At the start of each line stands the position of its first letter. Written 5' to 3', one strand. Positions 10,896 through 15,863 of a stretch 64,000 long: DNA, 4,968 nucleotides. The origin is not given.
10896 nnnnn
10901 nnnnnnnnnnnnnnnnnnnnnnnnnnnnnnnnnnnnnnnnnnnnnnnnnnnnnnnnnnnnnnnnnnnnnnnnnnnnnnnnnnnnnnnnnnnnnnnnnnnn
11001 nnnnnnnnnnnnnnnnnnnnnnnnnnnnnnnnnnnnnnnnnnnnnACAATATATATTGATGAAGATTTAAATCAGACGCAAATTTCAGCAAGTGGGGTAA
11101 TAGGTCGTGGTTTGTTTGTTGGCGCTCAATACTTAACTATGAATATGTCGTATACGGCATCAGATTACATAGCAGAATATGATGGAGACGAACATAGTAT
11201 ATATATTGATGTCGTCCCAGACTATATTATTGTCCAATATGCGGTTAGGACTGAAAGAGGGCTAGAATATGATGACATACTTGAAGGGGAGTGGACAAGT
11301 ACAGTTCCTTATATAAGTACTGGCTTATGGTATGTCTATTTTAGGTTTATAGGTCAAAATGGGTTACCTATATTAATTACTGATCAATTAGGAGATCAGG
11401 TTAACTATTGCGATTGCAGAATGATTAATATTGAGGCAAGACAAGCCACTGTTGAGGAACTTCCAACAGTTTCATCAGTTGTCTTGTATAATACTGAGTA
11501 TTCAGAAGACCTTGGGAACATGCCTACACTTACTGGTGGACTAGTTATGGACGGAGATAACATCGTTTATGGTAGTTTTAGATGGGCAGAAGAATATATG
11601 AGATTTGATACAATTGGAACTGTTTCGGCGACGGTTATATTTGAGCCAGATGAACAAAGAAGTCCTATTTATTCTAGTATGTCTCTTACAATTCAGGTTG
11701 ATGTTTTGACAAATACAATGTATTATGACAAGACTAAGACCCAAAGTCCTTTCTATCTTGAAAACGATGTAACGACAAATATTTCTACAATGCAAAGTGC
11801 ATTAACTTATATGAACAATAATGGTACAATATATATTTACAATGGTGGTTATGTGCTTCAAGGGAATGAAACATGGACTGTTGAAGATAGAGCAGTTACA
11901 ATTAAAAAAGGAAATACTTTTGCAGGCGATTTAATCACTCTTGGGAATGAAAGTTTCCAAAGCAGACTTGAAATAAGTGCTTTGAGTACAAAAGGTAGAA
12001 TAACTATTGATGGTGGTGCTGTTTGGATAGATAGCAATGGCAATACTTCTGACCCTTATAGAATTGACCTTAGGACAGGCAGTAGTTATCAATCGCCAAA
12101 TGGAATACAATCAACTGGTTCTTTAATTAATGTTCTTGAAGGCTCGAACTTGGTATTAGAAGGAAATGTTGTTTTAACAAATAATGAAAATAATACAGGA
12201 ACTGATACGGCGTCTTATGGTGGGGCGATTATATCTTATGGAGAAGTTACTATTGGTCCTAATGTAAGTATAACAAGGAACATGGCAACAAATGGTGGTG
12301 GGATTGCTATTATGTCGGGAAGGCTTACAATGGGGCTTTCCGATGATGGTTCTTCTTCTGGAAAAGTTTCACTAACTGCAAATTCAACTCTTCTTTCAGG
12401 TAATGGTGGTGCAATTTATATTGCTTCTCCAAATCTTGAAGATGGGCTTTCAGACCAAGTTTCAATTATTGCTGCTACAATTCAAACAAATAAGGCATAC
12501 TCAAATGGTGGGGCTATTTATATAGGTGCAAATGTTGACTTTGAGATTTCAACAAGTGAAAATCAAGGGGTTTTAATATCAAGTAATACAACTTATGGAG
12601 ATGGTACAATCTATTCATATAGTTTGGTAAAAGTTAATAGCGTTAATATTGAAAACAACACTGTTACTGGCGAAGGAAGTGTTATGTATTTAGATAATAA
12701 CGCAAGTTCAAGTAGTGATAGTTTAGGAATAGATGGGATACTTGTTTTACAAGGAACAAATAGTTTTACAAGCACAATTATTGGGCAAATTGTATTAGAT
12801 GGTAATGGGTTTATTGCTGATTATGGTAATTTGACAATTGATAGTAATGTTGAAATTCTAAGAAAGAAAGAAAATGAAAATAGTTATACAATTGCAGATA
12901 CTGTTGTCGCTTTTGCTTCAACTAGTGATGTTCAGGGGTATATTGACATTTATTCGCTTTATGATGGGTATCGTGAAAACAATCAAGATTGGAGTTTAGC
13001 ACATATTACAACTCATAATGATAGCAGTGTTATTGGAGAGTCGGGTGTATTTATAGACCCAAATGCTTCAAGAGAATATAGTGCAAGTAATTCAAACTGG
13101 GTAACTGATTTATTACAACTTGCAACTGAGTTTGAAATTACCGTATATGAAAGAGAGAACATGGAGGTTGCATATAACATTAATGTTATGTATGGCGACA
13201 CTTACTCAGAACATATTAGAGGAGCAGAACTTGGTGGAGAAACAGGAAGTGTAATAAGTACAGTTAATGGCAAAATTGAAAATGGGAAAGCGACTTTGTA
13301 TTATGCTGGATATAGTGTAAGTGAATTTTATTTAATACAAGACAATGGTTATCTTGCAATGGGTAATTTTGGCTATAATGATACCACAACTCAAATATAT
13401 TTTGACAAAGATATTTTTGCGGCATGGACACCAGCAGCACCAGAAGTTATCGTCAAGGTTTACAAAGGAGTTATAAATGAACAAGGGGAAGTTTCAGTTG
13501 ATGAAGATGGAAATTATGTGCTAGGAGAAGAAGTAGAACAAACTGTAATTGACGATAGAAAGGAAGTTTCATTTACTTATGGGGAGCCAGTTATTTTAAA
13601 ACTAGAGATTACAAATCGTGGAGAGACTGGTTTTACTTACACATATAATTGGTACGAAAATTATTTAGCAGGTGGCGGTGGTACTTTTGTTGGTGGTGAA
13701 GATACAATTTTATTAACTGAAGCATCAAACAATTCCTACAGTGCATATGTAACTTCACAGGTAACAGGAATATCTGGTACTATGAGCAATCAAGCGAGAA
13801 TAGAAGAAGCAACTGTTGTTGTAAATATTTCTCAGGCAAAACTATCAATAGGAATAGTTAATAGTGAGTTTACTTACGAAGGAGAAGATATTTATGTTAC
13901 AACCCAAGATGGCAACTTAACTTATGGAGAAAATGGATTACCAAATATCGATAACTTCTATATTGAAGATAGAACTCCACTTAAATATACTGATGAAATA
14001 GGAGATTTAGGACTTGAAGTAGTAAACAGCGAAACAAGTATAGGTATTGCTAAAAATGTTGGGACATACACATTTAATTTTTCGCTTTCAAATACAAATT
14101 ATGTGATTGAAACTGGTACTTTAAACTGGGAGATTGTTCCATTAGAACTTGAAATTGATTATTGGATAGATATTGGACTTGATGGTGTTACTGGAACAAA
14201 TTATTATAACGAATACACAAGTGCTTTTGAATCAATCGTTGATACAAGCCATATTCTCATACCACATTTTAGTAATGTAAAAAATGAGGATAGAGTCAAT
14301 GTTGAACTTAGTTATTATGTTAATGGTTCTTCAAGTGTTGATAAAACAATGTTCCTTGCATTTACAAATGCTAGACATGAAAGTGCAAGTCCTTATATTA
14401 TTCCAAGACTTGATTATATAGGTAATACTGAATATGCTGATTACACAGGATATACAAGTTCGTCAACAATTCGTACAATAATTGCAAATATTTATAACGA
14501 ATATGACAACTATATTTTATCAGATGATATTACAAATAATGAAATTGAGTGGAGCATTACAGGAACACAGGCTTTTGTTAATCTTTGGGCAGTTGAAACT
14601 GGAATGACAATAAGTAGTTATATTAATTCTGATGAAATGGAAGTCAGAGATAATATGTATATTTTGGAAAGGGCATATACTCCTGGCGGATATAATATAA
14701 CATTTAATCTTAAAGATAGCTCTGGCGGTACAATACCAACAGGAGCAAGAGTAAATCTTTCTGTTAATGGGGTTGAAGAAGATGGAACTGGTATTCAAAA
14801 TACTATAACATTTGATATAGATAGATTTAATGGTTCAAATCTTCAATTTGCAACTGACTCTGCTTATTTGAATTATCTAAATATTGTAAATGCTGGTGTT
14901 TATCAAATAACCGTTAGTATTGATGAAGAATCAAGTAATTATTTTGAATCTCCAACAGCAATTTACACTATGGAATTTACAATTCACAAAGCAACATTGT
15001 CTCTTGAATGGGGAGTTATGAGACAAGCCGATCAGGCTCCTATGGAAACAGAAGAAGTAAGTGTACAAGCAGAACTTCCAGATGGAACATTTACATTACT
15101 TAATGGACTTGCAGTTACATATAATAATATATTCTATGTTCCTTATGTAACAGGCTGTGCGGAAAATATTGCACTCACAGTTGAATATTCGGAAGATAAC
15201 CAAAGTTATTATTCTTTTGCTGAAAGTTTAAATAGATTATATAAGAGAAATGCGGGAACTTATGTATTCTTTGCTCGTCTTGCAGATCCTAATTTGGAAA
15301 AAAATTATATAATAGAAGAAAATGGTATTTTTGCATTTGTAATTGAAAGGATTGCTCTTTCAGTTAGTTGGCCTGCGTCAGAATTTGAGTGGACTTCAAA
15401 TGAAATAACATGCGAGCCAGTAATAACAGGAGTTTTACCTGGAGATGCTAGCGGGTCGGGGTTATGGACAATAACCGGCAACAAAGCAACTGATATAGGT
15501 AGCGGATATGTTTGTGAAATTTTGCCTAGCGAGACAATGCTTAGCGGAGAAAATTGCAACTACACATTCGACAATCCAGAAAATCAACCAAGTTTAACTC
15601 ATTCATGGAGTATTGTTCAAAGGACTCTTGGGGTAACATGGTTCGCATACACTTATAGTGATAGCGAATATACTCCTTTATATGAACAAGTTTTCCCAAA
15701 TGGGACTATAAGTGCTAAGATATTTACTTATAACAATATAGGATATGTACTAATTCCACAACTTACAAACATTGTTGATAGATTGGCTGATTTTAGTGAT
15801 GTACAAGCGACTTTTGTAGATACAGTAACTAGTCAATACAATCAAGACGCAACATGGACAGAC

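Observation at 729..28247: A single 27.5-kb ORF encoding a ~9,170-residue tail-anchored surface protein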

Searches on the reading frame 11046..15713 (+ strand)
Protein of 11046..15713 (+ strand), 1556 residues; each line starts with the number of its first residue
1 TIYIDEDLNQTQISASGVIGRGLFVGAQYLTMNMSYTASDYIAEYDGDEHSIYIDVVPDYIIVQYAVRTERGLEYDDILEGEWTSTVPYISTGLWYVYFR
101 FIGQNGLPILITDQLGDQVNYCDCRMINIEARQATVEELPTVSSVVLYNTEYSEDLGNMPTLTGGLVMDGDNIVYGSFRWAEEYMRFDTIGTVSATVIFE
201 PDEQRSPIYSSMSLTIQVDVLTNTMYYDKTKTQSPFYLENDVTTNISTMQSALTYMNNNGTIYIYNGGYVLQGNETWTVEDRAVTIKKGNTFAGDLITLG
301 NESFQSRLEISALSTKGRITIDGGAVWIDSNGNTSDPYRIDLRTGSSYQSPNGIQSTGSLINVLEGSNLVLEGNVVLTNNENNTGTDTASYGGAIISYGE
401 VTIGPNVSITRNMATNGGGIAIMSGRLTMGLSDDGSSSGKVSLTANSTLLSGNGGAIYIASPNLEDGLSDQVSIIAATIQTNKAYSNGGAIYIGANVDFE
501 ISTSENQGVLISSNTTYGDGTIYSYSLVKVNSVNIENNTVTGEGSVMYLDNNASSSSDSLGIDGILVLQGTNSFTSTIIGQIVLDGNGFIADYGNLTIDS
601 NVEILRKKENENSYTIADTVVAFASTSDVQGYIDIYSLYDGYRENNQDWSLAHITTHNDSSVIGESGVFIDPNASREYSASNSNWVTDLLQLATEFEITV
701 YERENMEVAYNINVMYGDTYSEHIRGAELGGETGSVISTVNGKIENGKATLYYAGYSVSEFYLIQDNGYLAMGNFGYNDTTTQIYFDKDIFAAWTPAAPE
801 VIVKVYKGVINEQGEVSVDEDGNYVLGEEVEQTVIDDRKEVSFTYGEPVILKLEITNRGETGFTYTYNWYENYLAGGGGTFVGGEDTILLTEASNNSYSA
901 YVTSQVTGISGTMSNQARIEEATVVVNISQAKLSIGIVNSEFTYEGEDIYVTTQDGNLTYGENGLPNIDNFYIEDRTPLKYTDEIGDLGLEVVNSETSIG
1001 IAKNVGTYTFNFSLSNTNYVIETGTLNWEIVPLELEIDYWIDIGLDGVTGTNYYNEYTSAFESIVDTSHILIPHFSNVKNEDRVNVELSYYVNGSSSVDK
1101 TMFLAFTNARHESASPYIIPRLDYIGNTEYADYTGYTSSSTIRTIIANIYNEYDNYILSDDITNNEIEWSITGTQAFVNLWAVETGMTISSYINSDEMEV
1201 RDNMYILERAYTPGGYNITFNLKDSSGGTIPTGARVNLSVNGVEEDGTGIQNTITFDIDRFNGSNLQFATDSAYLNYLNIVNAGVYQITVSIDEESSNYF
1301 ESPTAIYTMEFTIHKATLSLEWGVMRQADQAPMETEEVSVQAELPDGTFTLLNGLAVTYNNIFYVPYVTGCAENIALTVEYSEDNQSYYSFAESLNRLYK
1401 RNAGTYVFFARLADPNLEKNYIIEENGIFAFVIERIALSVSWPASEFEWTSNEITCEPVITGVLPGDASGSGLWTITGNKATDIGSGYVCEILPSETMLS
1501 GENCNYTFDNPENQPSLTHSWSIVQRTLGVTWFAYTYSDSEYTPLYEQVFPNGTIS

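Call 80: search_solved_structures(query=window:11046-15713:+, max_evalue=0.1)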
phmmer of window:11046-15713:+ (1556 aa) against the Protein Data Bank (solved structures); distinct sequences matched with E-value up to 0.1: 0.

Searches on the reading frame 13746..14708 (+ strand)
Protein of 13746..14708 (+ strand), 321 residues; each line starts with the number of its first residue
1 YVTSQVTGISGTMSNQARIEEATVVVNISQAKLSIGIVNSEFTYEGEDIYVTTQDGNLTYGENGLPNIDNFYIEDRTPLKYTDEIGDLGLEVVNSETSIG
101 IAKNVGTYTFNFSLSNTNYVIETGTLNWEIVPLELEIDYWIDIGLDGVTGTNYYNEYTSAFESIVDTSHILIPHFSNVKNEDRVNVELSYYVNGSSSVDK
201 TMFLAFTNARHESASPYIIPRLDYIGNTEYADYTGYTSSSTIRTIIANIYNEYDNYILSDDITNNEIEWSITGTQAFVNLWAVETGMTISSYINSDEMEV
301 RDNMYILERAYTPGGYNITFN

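Call 64: search_protein_families(library=pfam, proteins=[window:13746-14708:+], max_evalue=0.1)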
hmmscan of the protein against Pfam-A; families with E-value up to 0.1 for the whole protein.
window:13746-14708:+ (321 aa): 1 family
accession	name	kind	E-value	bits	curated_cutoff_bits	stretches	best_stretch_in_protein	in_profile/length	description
PF18500.6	CadC_C1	-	0.073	13.6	25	0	154-214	20-79/134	CadC C-terminal domain 1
